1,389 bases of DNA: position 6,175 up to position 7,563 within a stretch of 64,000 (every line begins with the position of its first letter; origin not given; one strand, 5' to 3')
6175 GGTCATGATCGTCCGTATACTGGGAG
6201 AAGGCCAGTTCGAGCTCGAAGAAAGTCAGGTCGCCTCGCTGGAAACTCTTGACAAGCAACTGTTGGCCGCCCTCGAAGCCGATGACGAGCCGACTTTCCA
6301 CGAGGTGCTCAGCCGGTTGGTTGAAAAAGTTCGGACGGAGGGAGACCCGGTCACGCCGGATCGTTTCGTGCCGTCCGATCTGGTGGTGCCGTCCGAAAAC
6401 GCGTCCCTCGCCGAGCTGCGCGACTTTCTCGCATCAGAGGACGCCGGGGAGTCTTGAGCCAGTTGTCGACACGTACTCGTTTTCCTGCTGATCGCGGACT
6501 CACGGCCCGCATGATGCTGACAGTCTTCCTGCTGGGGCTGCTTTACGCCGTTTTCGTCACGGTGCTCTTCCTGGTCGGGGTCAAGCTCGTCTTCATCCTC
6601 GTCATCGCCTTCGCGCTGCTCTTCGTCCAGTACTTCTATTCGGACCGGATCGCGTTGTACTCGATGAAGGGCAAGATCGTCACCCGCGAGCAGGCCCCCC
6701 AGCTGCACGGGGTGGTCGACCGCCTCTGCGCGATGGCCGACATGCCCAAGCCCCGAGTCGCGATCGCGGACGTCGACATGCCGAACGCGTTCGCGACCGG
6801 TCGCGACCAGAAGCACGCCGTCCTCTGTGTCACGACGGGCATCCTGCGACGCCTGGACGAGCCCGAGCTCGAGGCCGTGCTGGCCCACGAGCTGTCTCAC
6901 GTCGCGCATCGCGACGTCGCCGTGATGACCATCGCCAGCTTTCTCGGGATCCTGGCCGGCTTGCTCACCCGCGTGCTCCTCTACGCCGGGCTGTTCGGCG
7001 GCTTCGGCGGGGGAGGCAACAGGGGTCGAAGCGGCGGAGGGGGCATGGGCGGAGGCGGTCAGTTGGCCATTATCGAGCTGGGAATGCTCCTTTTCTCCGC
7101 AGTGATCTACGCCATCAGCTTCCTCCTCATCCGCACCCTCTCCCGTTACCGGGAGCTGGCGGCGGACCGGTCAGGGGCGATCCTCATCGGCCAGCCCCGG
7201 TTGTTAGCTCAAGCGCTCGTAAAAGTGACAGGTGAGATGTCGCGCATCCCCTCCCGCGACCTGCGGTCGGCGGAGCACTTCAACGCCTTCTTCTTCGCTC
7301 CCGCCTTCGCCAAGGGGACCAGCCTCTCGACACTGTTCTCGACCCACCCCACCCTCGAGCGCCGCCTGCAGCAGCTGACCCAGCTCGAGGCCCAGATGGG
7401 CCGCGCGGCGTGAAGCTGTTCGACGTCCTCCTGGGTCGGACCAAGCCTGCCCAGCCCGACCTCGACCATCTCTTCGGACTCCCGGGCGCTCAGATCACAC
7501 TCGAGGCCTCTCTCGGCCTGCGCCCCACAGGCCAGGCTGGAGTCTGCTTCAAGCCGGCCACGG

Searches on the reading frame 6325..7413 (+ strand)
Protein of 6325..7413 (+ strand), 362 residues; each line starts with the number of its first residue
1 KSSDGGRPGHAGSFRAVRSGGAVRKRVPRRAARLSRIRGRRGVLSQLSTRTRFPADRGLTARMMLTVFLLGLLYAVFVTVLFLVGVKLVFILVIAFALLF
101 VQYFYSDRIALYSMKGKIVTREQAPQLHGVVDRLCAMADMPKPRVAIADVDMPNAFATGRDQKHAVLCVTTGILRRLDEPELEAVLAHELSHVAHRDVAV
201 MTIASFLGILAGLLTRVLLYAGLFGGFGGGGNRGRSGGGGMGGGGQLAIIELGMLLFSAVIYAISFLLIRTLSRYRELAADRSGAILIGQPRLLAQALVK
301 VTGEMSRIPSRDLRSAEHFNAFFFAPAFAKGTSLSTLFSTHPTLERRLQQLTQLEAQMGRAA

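Call 76: search_protein_families(library=pfam, proteins=[window:6325-7413:+], max_evalue=0.00001)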
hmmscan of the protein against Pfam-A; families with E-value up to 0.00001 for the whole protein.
window:6325-7413:+ (362 aa): 1 family
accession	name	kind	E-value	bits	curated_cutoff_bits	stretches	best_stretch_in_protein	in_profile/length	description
PF01435.24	Peptidase_M48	-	7.8e-34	117.6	20.3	1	123-354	3-185/186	Peptidase family M48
